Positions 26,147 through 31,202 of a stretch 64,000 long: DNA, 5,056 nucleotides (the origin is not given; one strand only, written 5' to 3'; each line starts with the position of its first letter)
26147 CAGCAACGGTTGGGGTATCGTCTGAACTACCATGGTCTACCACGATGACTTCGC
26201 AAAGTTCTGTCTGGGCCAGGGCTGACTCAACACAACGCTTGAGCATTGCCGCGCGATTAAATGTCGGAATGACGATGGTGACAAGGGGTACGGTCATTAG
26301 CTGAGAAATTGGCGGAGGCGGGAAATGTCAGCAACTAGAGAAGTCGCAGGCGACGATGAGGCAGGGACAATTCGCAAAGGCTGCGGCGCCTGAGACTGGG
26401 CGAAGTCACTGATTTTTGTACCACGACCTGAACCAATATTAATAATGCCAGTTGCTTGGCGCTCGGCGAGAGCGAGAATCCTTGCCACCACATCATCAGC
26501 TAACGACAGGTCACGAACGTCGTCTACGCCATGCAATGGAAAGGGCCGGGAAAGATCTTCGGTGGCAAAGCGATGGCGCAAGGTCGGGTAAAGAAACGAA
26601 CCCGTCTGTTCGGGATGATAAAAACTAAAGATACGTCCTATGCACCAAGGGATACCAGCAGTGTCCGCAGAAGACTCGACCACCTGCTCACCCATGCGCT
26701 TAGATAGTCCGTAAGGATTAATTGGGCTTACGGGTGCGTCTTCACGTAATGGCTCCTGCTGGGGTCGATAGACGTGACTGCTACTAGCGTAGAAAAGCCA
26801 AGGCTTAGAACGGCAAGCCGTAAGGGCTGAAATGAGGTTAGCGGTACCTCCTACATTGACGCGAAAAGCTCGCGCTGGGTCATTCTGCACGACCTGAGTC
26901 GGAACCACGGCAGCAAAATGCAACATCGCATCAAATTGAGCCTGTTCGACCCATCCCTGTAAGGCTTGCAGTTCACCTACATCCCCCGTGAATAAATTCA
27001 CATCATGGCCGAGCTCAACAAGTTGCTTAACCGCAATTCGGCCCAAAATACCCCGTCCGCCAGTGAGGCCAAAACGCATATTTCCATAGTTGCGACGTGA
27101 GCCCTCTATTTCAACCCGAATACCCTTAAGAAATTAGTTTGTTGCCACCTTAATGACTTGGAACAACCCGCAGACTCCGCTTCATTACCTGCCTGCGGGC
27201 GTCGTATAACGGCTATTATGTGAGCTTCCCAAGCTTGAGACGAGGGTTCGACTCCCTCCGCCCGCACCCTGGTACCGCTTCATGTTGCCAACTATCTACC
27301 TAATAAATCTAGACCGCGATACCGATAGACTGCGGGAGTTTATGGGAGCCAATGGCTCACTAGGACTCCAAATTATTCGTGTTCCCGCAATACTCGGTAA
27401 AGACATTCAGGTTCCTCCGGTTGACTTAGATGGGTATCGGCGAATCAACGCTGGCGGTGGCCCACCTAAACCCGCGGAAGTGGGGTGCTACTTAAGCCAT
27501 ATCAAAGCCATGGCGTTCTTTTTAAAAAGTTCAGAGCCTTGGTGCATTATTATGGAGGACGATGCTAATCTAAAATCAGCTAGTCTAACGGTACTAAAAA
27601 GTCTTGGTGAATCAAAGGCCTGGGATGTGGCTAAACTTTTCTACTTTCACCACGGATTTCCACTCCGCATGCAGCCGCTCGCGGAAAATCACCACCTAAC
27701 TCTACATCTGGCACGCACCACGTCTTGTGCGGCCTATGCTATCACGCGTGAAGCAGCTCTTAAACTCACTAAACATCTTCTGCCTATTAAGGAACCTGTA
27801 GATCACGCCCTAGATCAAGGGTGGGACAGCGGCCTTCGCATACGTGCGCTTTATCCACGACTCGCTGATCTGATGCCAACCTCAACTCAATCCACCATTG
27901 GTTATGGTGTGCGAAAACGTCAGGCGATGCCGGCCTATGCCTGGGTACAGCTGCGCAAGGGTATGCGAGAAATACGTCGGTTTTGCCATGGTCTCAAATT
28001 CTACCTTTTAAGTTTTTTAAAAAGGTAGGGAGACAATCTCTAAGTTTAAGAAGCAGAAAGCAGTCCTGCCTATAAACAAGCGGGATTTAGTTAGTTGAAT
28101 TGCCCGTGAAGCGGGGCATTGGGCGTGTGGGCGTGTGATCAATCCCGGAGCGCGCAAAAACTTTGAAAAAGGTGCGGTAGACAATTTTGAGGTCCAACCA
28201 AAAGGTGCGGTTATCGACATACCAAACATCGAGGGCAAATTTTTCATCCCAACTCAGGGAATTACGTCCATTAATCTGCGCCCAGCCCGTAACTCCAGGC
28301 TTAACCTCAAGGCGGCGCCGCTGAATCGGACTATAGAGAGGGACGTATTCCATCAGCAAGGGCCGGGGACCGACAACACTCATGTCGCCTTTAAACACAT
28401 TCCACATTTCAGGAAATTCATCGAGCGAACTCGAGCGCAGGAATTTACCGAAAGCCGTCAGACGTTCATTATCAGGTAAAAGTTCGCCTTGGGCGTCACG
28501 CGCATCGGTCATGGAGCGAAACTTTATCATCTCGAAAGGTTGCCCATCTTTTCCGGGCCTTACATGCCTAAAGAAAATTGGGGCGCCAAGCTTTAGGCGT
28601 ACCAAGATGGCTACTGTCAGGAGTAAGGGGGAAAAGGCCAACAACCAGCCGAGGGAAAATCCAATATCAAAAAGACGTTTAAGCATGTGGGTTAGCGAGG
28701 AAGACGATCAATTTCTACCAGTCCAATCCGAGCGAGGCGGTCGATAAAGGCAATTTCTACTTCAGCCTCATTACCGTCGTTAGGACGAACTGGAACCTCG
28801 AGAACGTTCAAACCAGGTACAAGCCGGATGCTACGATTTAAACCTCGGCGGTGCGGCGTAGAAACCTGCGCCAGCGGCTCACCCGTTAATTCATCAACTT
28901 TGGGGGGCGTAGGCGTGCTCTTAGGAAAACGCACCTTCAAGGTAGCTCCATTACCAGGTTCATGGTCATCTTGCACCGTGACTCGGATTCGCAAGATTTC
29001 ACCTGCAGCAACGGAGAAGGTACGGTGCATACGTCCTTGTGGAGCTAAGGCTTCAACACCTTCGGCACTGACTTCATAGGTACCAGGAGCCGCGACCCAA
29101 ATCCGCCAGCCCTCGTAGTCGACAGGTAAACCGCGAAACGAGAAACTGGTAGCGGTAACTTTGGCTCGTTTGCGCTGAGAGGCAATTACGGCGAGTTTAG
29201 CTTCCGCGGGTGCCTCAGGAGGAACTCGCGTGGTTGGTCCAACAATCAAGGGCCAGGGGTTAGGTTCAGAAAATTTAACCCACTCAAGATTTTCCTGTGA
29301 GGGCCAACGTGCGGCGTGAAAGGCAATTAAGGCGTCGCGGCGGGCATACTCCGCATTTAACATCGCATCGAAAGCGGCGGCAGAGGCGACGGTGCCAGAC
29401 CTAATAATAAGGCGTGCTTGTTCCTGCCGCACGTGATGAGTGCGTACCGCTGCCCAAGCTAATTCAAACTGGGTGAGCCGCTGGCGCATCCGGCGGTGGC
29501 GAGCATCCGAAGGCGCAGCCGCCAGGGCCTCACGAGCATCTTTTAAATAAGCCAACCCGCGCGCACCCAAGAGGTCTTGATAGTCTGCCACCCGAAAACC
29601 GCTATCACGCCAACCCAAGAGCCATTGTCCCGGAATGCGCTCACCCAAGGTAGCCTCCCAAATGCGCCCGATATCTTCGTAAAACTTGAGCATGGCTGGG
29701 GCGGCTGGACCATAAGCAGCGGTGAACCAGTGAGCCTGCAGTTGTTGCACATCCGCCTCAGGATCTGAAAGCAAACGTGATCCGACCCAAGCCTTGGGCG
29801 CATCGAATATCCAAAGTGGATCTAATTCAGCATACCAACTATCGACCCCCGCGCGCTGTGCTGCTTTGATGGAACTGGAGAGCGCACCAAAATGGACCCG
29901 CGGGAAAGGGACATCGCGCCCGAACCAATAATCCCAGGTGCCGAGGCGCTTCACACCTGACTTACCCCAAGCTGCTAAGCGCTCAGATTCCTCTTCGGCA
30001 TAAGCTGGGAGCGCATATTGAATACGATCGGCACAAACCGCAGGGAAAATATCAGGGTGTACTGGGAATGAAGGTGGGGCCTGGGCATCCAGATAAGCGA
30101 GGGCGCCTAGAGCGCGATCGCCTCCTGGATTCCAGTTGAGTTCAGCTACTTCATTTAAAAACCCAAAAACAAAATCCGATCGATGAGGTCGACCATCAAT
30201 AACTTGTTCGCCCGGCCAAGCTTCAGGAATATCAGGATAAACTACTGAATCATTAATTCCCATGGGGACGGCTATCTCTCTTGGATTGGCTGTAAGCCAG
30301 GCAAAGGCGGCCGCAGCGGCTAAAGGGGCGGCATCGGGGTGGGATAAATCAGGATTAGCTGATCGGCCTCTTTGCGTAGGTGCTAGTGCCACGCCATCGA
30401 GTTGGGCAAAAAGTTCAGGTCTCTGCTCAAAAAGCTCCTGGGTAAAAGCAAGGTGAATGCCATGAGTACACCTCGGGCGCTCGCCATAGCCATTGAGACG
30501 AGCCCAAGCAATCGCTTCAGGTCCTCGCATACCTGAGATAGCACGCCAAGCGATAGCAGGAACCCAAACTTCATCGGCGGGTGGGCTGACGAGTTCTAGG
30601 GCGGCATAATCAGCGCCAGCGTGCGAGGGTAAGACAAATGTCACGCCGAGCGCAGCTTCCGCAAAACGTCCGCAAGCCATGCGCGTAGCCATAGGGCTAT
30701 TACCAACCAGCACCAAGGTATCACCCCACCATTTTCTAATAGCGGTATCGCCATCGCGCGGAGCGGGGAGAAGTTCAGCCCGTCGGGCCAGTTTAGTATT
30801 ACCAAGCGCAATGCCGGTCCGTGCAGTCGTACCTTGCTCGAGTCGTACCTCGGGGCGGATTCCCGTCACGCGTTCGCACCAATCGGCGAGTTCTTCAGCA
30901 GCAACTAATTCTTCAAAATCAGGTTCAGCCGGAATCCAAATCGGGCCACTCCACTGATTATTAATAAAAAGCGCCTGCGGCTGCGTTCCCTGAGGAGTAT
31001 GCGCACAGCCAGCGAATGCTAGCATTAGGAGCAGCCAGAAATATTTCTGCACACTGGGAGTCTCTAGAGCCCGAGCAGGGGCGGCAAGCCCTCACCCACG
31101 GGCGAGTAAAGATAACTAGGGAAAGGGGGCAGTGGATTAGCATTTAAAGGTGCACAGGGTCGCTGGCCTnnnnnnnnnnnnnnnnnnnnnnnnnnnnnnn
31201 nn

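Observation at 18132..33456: ~15 kb AT-richer surface-glycan island directly after dnaE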

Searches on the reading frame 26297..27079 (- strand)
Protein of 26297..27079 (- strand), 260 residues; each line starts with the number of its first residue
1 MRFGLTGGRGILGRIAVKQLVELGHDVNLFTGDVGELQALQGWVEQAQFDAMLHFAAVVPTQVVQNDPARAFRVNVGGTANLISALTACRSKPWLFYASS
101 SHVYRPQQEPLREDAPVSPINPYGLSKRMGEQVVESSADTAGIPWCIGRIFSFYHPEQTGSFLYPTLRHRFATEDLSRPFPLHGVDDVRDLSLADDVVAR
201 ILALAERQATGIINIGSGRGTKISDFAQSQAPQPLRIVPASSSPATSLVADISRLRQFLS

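Call 4: search_protein_families(library=pfam, proteins=[window:26297-27079:-])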
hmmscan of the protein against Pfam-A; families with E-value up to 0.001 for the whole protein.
window:26297-27079:- (260 aa): 6 families
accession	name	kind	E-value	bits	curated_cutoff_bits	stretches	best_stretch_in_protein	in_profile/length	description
PF01370.27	Epimerase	-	9.8e-33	114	20.9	1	5-216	3-240/240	NAD dependent epimerase/dehydratase family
PF16363.11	GDP_Man_Dehyd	-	1.7e-28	100.5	27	1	19-230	46-262/332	GDP-mannose 4,6 dehydratase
PF04321.23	RmlD_sub_bind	-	7.7e-16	58.4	27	1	3-141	3-143/287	RmlD substrate binding domain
PF07993.18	NAD_binding_4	-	4.7e-11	42.8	20.1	1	47-150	87-204/258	Male sterility protein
PF01073.25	3Beta_HSD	-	2.4e-09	37.1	22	1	29-139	49-162/280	3-beta hydroxysteroid dehydrogenase/isomerase family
PF02719.21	Polysacc_synt_2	-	5.3e-08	32.8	20.2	1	27-139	56-154/293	Polysaccharide biosynthesis protein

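Call 9: search_protein_families(library=ncbifam, proteins=[window:26297-27079:-], max_evalue=0.00001)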
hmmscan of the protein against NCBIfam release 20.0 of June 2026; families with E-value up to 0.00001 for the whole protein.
window:26297-27079:- (260 aa): 11 families
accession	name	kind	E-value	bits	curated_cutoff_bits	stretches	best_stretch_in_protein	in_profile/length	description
TIGR01179.1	galE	equivalog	1e-22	80.4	262.3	1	16-151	39-174/332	UDP-glucose 4-epimerase GalE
TIGR01214.1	rmlD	equivalog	7e-18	64.7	224.05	1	5-228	4-220/285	dTDP-4-dehydrorhamnose reductase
TIGR04180.1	EDH_00030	hypoth_equivalog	4.2e-17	62.1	475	1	23-228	47-250/297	NAD-dependent 4,6-dehydratase LegB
TIGR02197.1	heptose_epim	equivalog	3.9e-15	55.8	274.6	1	44-228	59-254/316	ADP-glyceromanno-heptose 6-epimerase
TIGR01181.1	dTDP_gluc_dehyt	equivalog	1.8e-14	53.6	365.1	1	25-223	50-250/321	dTDP-glucose 4,6-dehydratase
NF007956.0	PRK10675.1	subfamily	2.7e-14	53.1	394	1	24-148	49-173/338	UDP-glucose 4-epimerase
NF043036.1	ErythonDh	equivalog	1.6e-10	40.7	325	1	25-135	52-161/321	D-erythronate dehydrogenase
TIGR02622.1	CDP_4_6_dhtase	equivalog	4.9e-09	35.8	278.45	1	22-137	49-168/352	CDP-glucose 4,6-dehydratase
TIGR01746.1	Thioester-redct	subfamily_domain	1.1e-08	34.8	213.35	1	47-150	87-192/371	thioester reductase domain-containing protein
TIGR01472.1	gmd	equivalog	4.2e-07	29.5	415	1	27-226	56-260/342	GDP-mannose 4,6-dehydratase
NF008360.0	PRK11150.1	equivalog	2.4e-06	27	452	0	91-228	108-248/310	ADP-glyceromanno-heptose 6-epimerase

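Call 46: search_solved_structures(query=window:26297-27079:-, max_evalue=1e-10)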
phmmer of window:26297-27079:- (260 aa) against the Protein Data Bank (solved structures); distinct sequences matched with E-value up to 1e-10: 26.
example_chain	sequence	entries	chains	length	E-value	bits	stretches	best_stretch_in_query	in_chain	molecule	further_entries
8wxk_A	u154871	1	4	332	3.7e-17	65.8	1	18-136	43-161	UDP-glucose 4-epimerase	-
7k3p_A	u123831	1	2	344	8.3e-17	64.6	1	15-257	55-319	UDP-glucose 4-epimerase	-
6wjb_A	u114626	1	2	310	8.6e-15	58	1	27-239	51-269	NAD-dependent epimerase/dehydratase family protein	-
4twr_A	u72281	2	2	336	9.7e-15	57.9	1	31-152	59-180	NAD binding site:NAD-dependent epimerase/dehydratase:UDP-glucose 4-epimerase | UDP-glucose 4-epimerase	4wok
4lw8_A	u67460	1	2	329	1.3e-14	57.5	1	31-222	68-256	Putative epimerase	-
5gy7_A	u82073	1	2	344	4.3e-14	55.8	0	30-155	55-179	UDP-glucose 4-epimerase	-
6wj9_A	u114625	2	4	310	6.8e-14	55.1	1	27-239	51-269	NAD-dependent epimerase/dehydratase family protein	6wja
1udc_A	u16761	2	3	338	2.5e-13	53.3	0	30-155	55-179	UDP-GALACTOSE-4-EPIMERASE | UDP-GALACTOSE 4-EPIMERASE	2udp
6x3b_A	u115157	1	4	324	3.1e-13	52.9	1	49-229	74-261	GDP-6-deoxy-D-mannose reductase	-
1kvr_A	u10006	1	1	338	6.4e-13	51.9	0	30-155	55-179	UDP-GALACTOSE 4-EPIMERASE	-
1lrk_A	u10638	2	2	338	7.3e-13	51.7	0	30-155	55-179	UDP-glucose 4-epimerase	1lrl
1lrj_A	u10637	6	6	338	7.3e-13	51.7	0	30-155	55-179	UDP-glucose 4-epimerase | UDP-GALACTOSE 4-EPIMERASE | UDP-GALACTOSE-4-EPIMERASE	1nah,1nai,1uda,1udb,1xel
4zrm_A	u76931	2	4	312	8.9e-13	51.4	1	5-225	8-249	UDP-glucose 4-epimerase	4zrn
1kvu_A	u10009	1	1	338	9e-13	51.4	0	30-155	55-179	UDP-GALACTOSE 4-EPIMERASE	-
3vps_A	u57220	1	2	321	1.3e-12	50.9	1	76-237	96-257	NAD-dependent epimerase/dehydratase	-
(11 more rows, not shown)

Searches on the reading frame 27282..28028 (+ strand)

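Call 4: search_protein_families(library=pfam, proteins=[window:27282-28028:+])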
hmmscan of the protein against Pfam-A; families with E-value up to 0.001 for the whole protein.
window:27282-28028:+ (248 aa): 1 family
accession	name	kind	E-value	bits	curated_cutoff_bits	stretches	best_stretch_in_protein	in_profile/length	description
PF01755.23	Glyco_transf_25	-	1e-14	55.3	24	1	4-176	3-198/199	Glycosyltransferase family 25 (LPS biosynthesis protein)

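Call 9: search_protein_families(library=ncbifam, proteins=[window:27282-28028:+], max_evalue=0.00001)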
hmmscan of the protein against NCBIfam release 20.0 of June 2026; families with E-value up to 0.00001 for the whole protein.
window:27282-28028:+ (248 aa): 0 families

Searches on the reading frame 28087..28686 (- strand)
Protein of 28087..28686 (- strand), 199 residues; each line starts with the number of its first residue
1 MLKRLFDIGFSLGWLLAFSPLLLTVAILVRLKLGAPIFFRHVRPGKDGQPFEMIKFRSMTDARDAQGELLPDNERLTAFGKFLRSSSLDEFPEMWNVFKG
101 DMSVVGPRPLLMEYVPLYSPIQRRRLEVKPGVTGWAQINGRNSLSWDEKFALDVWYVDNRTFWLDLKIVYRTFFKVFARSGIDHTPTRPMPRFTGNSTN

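Call 5: search_protein_families(library=pfam, proteins=[window:28087-28686:-])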
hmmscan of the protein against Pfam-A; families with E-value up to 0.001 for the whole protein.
window:28087-28686:- (199 aa): 1 family
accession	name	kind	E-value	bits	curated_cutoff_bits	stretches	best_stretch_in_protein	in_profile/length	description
PF02397.22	Bac_transf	-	1.7e-63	213.9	27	1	3-177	1-178/179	Bacterial sugar transferase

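Call 10: search_protein_families(library=ncbifam, proteins=[window:28087-28686:-], max_evalue=0.00001)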
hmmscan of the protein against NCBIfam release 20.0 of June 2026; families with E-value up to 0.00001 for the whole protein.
window:28087-28686:- (199 aa): 10 families
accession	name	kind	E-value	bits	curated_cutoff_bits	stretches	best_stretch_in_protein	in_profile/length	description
TIGR03025.1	EPS_sugtrans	subfamily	2.8e-72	244.4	295.55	1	1-181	256-443/445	exopolysaccharide biosynthesis polyprenyl glycosylphosphotransferase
TIGR03023.1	WcaJ_sugtrans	equivalog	1.9e-61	208.8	410.75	1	2-178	262-448/453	undecaprenyl-phosphate glucose phosphotransferase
TIGR03022.1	WbaP_sugtrans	subfamily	4.2e-52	177.9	403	2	73-181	346-454/456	undecaprenyl-phosphate galactose phosphotransferase WbaP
NF052601.1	undeca_RfbP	equivalog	9.2e-52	175.7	330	1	2-176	44-235/244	undecaprenyl-phosphate galactose phosphotransferase family protein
TIGR03013.1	EpsB_2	subfamily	1.6e-45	156.1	393.35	1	2-177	254-437/443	TIGR03013 family XrtA/PEP-CTERM system glycosyltransferase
NF041877.1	EPS_EpsZ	equivalog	3.2e-44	151.3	800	1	2-181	265-457/459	exopolysaccharide biosynthesis polyisoprenyl-phosphate hexose-1-phosphate transferase EpsZ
NF007518.0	PRK10124.1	equivalog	4.3e-39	134.5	684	1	1-178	272-459/464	undecaprenyl-phosphate glucose phosphotransferase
NF011751.0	PRK15204.1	equivalog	9.8e-34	116.8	907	1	2-181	279-474/476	undecaprenyl-phosphate galactose phosphotransferase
NF050817.1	PolSacchBiosHfsE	equivalog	2.8e-33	115.4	750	1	1-172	270-455/467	polysaccharide biosynthesis protein HfsE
NF045514.1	glycotran_HepC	equivalog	9.7e-21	74.1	140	1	2-113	116-215/220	heterocyst development glycosyltransferase HepC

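Call 29: find_related_loci(query=window:28087-28686:-, collection=genome_contigs, flank=10000)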
Query window:28087-28686:- (199 aa) in genome_contigs; peptide patterns used: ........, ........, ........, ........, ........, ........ (x = any residue, [..] = any of these).
599 stretches matched a pattern (row limit reached: there are more); 521 encode a relative of the query (tblastn E <= 1e-3); the best 80 are kept; 80 distinct loci.
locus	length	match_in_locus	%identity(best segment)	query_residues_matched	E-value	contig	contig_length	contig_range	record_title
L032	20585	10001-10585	87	3-197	3e-113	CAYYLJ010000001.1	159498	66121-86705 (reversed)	MAG TPA_asm: uncultured Enterobacteriaceae bacterium isolate SRP318679_co1_186 genome assembly, contig: NODE_78_length_1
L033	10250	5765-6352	81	3-198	1e-105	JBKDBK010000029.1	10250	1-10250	MAG: Opitutia bacterium isolate samp_2079_maxbin_1109 samp_2079_146752, whole genome shotgun sequence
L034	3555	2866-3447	75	3-196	2e-103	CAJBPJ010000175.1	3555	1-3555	MAG: uncultured Opitutae bacterium isolate Loc090519-1m_bin-1413 genome assembly, contig: bin-1413:175/351, whole genome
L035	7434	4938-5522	73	3-197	1e-100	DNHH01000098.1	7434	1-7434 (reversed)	MAG TPA_asm: Opitutia bacterium isolate UBA8828 contig_70298, whole genome shotgun sequence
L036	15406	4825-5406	73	3-196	2e-100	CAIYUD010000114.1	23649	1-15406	MAG: uncultured Opitutae bacterium isolate LJ_bin-1123 genome assembly, contig: bin-1123:114/274, whole genome shotgun s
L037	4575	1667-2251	75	1-195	4e-96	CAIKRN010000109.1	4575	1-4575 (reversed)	MAG: uncultured Opitutae bacterium isolate Umea2p1_bin-0805 genome assembly, contig: bin-0805:109/318, whole genome shot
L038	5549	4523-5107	75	1-195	5e-96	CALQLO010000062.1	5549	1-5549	MAG: Akkermansia muciniphila isolate HRS-HS9-bin-183 genome assembly, contig: HRS-HS9-C19903, whole genome shotgun seque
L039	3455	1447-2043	70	1-199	7e-96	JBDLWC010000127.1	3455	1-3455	MAG: Verrucomicrobiota bacterium isolate logan1_2019_sw_WHONDRS-S19S_0097_B_bin.34 scaffold_1397973, whole genome shotgu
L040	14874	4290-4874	74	1-195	7e-95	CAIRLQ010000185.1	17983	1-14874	MAG: uncultured Opitutae bacterium isolate LinL1_bin-0944 genome assembly, contig: bin-0944:185/352, whole genome shotgu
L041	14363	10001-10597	72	1-199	3e-94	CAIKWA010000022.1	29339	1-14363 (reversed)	MAG: uncultured Opitutae bacterium isolate UppL5_bin-1543 genome assembly, contig: bin-1543:022/193, whole genome shotgu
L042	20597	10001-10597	71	1-199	7e-94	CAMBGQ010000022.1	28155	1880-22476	MAG: Opitutus sp. GAS368 isolate TrE-25oct19-267 genome assembly, contig: TrE-25oct19-C1475, whole genome shotgun sequen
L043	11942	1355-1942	72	1-196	9e-94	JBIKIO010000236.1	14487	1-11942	MAG: Opitutales bacterium isolate ME2014-06-08_3300034093_group5_bin101 Rohwer_bin2674_scaffold_1599_c1, whole genome sh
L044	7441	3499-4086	71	1-196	8e-94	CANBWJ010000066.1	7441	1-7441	MAG: Opitutae bacterium isolate JR-DAM-100519-70 genome assembly, contig: JR-DAM-100519-C14347, whole genome shotgun seq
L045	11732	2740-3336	72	1-199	2e-93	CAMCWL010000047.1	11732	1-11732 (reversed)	MAG: Opitutus sp. GAS368 isolate MH-09jul19-272 genome assembly, contig: MH-09jul19-C12871, whole genome shotgun sequenc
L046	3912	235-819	73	1-195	5e-93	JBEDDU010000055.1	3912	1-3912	MAG: Verrucomicrobiota bacterium isolate NASQAN2014_185_B_bin.32 scaffold_109558, whole genome shotgun sequence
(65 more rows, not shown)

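Call 31: find_encoding_contigs(protein=window:28087-28686:-, flank=10000, max_places=10)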
Protein window:28087-28686:- (199 aa): 2 contigs read that carry it; 1 place shown.
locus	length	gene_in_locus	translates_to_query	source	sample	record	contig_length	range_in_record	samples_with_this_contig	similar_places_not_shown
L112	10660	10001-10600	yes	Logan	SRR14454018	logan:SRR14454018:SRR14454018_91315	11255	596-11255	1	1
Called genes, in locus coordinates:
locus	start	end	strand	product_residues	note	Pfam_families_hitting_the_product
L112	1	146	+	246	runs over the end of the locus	?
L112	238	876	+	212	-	PF07589:PEP_exosort_dom (weak)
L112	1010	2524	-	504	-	PF07690:MFS_1, PF00854:PTR2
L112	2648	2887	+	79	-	PF04023:FeoA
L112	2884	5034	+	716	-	PF01926:MMR_HSR1, PF02421:FeoB_N, PF07670:Gate, PF07664:FeoB_C, PF07670:Gate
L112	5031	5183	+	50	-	PF12669:FeoB_associated (weak)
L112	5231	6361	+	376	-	PF01041:DegT_DnrJ_EryC1, PF01212:Beta_elim_lyase (weak)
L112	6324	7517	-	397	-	-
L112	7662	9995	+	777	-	PF16126:DUF4838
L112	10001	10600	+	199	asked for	PF02397:Bac_transf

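Call 32: find_related_loci(query=window:28087-28686:-, collection=metagenome_contigs, flank=10000)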
Query window:28087-28686:- (199 aa) in metagenome_contigs; peptide patterns used: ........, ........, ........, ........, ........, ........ (x = any residue, [..] = any of these).
598 stretches matched a pattern (row limit reached: there are more); 507 encode a relative of the query (tblastn E <= 1e-3); the best 80 are kept; 80 distinct loci.
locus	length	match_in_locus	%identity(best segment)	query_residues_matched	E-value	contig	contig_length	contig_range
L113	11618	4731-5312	74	3-196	3e-100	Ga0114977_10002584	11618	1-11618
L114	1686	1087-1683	73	1-199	1e-103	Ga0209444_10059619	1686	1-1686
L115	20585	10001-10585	75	1-195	1e-95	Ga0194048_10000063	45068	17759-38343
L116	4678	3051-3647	72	1-199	1e-95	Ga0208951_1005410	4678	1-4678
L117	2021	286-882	71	1-199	3e-100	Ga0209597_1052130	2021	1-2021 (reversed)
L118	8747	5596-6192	71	1-199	4e-95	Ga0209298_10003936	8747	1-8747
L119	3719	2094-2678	73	1-195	2e-95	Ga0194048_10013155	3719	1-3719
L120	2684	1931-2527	71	1-199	5e-97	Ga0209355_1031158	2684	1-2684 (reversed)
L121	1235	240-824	74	1-195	8e-102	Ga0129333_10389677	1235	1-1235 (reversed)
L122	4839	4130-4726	69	1-199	2e-93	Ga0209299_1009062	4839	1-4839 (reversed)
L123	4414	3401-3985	73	1-195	9e-94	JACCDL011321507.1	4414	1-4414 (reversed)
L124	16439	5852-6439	72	1-196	7e-93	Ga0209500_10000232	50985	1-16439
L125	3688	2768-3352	71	1-195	1e-93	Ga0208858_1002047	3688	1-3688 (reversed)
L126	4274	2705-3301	70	1-199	9e-93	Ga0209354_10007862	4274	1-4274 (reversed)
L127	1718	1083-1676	69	1-198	2e-97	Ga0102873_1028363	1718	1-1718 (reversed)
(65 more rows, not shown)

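Call 94: search_solved_structures(query=window:28087-28686:-, max_evalue=1e-10)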
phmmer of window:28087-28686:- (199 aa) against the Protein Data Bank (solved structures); distinct sequences matched with E-value up to 1e-10: 7.
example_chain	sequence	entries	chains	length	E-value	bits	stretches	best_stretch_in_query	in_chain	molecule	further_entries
8g1n_A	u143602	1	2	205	3.3e-61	209.7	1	2-195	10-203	N,N'-diacetylbacilliosaminyl-1-phosphate transferase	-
8e37_B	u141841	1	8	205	6.2e-61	208.8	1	2-195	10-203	N,N'-diacetylbacilliosaminyl-1-phosphate transferase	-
9s7s_A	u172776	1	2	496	5.5e-37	130.6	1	2-181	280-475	UDP-Gal::undecaprenolphosphate Gal-1-P transferase WbaP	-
30wc_A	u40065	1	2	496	5.5e-37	130.6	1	2-181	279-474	Undecaprenyl-phosphate galactose phosphotransferase WbaP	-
9s8l_A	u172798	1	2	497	5.6e-37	130.6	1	2-181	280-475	UDP-Gal::undecaprenolphosphate Gal-1-P transferase WbaP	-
30us_A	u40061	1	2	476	6.5e-37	130.3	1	70-181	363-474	UDP-Gal::undecaprenolphosphate Gal-1-P transferase WbaP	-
8t53_A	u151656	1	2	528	2.9e-33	118.4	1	2-181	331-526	Undecaprenyl-phosphate galactose phosphotransferase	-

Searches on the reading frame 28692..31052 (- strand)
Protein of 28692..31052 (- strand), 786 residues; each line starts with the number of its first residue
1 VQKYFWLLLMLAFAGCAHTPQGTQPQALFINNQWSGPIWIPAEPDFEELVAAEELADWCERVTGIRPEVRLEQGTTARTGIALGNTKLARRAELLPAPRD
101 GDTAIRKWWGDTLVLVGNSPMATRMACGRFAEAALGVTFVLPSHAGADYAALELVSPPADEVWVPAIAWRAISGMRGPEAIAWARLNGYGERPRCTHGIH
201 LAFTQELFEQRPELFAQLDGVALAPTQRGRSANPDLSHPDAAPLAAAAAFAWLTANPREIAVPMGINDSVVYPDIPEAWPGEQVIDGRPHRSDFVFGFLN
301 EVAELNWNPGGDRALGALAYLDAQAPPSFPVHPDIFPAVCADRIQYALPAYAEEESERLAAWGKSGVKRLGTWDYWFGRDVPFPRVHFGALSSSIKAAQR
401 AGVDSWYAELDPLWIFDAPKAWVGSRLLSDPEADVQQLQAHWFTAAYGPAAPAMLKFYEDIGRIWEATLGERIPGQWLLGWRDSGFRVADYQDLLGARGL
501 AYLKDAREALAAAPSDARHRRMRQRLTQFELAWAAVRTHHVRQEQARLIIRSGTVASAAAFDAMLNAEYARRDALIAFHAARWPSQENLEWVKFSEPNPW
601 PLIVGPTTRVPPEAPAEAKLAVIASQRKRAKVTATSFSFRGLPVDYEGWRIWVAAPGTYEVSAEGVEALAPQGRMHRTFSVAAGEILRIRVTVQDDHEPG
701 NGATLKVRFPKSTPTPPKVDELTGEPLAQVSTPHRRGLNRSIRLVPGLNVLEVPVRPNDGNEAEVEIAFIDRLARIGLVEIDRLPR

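Call 5: search_protein_families(library=pfam, proteins=[window:28692-31052:-])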
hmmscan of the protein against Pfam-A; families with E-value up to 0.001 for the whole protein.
window:28692-31052:- (786 aa): 1 family
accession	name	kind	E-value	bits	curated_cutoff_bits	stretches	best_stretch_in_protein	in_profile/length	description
PF16126.11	DUF4838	-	4.5e-21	75.8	26.6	1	164-458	26-324/325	Domain of unknown function (DUF4838)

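Call 10: search_protein_families(library=ncbifam, proteins=[window:28692-31052:-], max_evalue=0.00001)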
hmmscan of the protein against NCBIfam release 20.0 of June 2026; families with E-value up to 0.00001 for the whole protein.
window:28692-31052:- (786 aa): 0 families

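Call 52: search_solved_structures(query=window:28692-31052:-, max_evalue=0.01)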
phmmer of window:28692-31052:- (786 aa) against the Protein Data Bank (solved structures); distinct sequences matched with E-value up to 0.01: 0.
